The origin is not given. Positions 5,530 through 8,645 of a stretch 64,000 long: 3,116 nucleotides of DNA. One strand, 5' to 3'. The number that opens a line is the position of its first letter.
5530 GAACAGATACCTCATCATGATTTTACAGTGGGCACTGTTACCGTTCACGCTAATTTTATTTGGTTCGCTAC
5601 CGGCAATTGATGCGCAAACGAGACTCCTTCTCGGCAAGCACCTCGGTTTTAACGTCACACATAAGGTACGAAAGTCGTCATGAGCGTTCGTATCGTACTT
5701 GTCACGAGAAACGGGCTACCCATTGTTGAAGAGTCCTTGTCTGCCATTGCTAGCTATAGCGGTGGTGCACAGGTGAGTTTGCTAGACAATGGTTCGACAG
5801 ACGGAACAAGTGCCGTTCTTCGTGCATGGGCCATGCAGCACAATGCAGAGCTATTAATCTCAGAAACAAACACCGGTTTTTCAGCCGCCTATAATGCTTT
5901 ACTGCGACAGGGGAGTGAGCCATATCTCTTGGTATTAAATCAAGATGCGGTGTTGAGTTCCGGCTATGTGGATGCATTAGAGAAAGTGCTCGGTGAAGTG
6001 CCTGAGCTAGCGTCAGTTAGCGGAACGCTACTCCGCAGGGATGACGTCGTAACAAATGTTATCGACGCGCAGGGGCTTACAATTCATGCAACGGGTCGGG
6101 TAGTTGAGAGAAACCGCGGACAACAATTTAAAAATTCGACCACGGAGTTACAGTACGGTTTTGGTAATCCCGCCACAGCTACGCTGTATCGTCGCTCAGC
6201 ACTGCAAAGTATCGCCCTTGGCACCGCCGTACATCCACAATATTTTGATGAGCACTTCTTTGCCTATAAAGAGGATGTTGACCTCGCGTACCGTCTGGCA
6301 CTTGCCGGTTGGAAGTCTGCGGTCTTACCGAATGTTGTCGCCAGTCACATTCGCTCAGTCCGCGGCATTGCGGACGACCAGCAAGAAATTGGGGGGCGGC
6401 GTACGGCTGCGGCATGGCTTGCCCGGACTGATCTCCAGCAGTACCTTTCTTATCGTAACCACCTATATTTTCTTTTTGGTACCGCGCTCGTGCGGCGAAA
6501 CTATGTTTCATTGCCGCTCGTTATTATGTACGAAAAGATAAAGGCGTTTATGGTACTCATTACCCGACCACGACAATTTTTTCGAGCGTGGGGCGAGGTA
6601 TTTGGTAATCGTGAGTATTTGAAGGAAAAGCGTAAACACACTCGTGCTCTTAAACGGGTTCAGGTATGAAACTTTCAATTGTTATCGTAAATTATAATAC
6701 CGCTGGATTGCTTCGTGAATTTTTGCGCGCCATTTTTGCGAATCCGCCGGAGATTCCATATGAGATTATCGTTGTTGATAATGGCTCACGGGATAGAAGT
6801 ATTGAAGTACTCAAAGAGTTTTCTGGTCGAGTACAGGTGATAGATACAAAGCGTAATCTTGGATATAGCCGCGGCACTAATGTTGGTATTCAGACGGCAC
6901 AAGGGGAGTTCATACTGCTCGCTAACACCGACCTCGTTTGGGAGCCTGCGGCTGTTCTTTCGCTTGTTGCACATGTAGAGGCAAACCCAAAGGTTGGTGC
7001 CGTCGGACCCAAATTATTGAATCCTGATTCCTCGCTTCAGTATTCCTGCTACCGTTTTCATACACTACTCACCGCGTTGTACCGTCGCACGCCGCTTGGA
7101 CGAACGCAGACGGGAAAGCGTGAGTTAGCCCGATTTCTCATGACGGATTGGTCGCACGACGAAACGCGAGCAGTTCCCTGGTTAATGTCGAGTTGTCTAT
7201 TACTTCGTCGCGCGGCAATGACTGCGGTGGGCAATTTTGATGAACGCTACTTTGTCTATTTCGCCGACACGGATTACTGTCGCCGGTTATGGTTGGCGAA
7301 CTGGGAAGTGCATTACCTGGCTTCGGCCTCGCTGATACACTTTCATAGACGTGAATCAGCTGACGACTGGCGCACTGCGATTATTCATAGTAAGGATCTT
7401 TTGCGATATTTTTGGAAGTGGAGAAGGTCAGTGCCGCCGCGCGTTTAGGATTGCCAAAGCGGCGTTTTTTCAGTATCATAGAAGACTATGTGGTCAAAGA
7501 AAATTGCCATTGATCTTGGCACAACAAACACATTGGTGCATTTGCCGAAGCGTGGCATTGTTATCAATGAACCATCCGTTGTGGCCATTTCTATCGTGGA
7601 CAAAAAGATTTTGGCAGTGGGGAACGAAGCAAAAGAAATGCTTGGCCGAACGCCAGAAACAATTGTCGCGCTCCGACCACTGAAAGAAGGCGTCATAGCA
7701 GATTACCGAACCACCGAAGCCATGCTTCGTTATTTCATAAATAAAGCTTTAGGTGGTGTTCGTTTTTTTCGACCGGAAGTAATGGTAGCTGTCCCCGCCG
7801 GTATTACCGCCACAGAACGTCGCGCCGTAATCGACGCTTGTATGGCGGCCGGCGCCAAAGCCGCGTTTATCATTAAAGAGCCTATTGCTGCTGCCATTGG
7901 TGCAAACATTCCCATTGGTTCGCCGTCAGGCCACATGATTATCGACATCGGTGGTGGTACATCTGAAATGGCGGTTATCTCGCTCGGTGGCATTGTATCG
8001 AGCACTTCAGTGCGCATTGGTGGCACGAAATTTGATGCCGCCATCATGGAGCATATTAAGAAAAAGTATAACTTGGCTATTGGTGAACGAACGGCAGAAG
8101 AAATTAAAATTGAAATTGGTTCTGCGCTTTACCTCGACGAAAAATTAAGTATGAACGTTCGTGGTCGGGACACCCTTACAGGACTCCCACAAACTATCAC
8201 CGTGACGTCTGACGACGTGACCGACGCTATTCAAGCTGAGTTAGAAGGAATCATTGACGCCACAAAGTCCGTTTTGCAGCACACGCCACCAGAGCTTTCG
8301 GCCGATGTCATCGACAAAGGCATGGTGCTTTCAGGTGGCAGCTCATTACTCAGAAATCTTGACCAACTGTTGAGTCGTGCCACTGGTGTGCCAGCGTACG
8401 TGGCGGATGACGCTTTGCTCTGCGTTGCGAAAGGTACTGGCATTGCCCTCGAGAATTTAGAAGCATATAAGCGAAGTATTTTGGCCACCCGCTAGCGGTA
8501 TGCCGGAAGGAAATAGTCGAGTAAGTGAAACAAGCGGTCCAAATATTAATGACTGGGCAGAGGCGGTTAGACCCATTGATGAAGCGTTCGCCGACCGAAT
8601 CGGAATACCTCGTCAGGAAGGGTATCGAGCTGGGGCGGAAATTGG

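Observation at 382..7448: Atypical membrane-anchored Clp-like ATPase (Zn-ribbon + TMs + Clp_N + dead D1 + live D2) heading a polysaccharide-synthesis operon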

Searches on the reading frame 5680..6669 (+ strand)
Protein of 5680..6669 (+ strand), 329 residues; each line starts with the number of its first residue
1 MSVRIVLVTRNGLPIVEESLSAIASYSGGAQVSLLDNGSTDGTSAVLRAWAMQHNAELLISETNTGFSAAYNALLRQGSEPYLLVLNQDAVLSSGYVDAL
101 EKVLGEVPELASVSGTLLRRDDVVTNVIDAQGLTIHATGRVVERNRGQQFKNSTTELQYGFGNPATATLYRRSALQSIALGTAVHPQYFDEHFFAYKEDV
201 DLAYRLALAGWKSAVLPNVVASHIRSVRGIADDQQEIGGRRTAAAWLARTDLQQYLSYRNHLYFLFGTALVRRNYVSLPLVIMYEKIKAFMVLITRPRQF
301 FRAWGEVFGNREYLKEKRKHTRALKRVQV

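Call 3: search_protein_families(library=pfam, proteins=[window:5680-6669:+], max_evalue=0.01)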
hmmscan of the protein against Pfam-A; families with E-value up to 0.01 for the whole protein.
window:5680-6669:+ (329 aa): 3 families
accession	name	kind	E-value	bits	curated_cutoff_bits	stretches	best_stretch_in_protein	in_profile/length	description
PF00535.33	Glycos_transf_2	-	1.7e-13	51.3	23.3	1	5-177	2-166/168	Glycosyl transferase family 2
PF13641.12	Glyco_tranf_2_3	-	8.6e-09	36.2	27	1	7-223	7-211/230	Glycosyltransferase like family 2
PF13632.12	Glyco_trans_2_3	-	2.7e-05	24.5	27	1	164-232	73-131/198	Glycosyl transferase family group 2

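Call 4: search_protein_families(library=ncbifam, proteins=[window:5680-6669:+], max_evalue=0.001)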
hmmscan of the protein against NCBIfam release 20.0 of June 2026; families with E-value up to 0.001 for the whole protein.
window:5680-6669:+ (329 aa): 6 families
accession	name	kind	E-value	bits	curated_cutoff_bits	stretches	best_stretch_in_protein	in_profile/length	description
NF041875.1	EPS_EpsD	equivalog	1.8e-07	30.9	370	1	4-97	2-97/325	exopolysaccharide biosynthesis glycosyltransferase EpsD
TIGR03937.1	PgaC_IcaA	equivalog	2.9e-07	29.8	422.3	1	6-116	50-162/407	poly-beta-1,6-N-acetyl-D-glucosamine synthase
TIGR03965.1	mycofact_glyco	equivalog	1.8e-06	27.1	280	1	2-223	75-280/467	mycofactocin biosynthesis glycosyltransferase MftF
TIGR04242.1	nodulat_NodC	equivalog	3.6e-06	26.2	550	1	16-224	64-265/395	chitooligosaccharide synthase NodC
NF007482.0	PRK10073.1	equivalog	0.0002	20.5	423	1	30-94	36-100/334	glycosyltransferase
TIGR04283.1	glyco_like_mftF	equivalog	0.00072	19.2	182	0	9-104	7-97/221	TIGR04283 family arsenosugar biosynthesis glycosyltransferase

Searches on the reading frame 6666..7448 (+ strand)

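Call 3: search_protein_families(library=pfam, proteins=[window:6666-7448:+], max_evalue=0.01)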
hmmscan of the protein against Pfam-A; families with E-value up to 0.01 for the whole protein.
window:6666-7448:+ (260 aa): 4 families
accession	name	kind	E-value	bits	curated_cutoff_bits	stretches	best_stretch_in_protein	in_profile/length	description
PF00535.33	Glycos_transf_2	-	2.8e-26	92.9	23.3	1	4-128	1-127/168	Glycosyl transferase family 2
PF13641.12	Glyco_tranf_2_3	-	1.1e-21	78.4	27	1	3-231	3-217/230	Glycosyltransferase like family 2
PF10111.15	Glyco_tranf_2_2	-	5.9e-06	26.4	27.3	1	32-196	30-186/276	Glycosyltransferase like family 2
PF13632.12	Glyco_trans_2_3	-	0.00016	22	27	1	168-238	68-132/198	Glycosyl transferase family group 2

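Call 4: search_protein_families(library=ncbifam, proteins=[window:6666-7448:+], max_evalue=0.001)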
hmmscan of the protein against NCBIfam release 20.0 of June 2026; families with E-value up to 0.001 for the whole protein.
window:6666-7448:+ (260 aa): 18 families
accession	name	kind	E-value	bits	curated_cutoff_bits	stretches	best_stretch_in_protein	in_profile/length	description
TIGR03965.1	mycofact_glyco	equivalog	3.7e-21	75.5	280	2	4-121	77-195/467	mycofactocin biosynthesis glycosyltransferase MftF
NF041875.1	EPS_EpsD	equivalog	4.3e-16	59.2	370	1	3-235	1-216/325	exopolysaccharide biosynthesis glycosyltransferase EpsD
TIGR03937.1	PgaC_IcaA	equivalog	1.9e-15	56.8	422.3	1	2-114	46-160/407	poly-beta-1,6-N-acetyl-D-glucosamine synthase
TIGR01556.1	rhamnosyltran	subfamily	1.7e-14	53.7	200.55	1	20-242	10-221/281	rhamnosyltransferase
NF007482.0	PRK10073.1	equivalog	8.6e-13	48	423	1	2-95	7-101/334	glycosyltransferase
TIGR04283.1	glyco_like_mftF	equivalog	8.3e-11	41.9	182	1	3-110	1-104/221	TIGR04283 family arsenosugar biosynthesis glycosyltransferase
NF038302.1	EPS_HpsE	equivalog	1.2e-10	40.9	300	1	1-116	1-123/307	hormogonium polysaccharide biosynthesis glycosyltransferase HpsE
NF047588.1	GlcsyltransPgfSStrep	equivalog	1.4e-10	40.9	500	1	1-103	1-109/308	glycosyltransferase PgfS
NF050113.1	gal_furan_GlfT1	equivalog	1.3e-09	37.8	330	1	6-217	4-198/290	galactofuranosyltransferase GlfT1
TIGR03111.1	glyc2_xrt_Gpos1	hypoth_equivalog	5.9e-09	35.2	363.95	1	3-135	51-187/439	TIGR03111 family XrtG-associated glycosyltransferase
NF007986.1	PRK10714.1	equivalog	4.6e-08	32.4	529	1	2-109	7-120/316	undecaprenyl-phosphate 4-deoxy-4-formamido-L-arabinose transferase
TIGR04009.1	wcaE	equivalog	1e-07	31.5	369.2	1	1-98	1-101/248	colanic acid biosynthesis glycosyltransferase WcaE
NF050050.1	ProtGlycPglI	equivalog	6.5e-07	29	500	1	2-105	3-109/306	GalNAc(5)-diNAcBac-PP-undecaprenol beta-1,3-glucosyltransferase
NF038299.1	EPS_HpsN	equivalog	1.4e-06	27.5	425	1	2-120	2-122/317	hormogonium polysaccharide biosynthesis glycosyltransferase HpsN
NF047683.1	TeichurnBiosyTuaG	equivalog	3e-06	27.1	400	1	3-95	8-102/252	teichuronic acid biosynthesis protein TuaG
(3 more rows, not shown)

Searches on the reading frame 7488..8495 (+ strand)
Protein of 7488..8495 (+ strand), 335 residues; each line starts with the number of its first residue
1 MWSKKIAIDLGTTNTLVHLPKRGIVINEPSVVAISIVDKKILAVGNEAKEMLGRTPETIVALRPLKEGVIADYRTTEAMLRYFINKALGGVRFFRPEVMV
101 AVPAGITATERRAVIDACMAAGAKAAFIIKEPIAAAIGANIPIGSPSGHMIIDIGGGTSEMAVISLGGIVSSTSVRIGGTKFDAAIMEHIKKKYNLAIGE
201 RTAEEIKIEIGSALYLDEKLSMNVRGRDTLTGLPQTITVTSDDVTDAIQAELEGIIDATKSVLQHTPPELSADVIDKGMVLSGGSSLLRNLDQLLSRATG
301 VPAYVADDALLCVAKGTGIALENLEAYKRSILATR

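Call 3: search_protein_families(library=pfam, proteins=[window:7488-8495:+], max_evalue=0.01)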
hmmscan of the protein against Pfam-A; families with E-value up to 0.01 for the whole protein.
window:7488-8495:+ (335 aa): 7 families
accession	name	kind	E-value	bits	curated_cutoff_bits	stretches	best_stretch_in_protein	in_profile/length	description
PF06723.19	MreB_Mbl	-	2.9e-134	447.5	27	1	4-328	2-326/327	MreB/Mbl protein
PF00012.26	HSP70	-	3.5e-13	49.1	20.6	1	97-303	135-354/599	Hsp70 protein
PF14450.12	FtsA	-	3.7e-11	43.9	31.8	1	151-306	2-110/127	Cell division protein FtsA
PF00022.25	Actin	-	7.2e-08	31.9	27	1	57-193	57-190/410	Actin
PF06277.17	EutA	-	5e-05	22.8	27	1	151-200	147-200/475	Ethanolamine utilisation protein EutA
PF11104.14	PilM_2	-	0.0012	18.4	27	0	149-208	182-235/340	Type IV pilus assembly protein PilM;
PF08841.16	DDR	-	0.002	17.6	24.6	0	125-296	111-295/328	Diol dehydratase reactivase ATPase-like domain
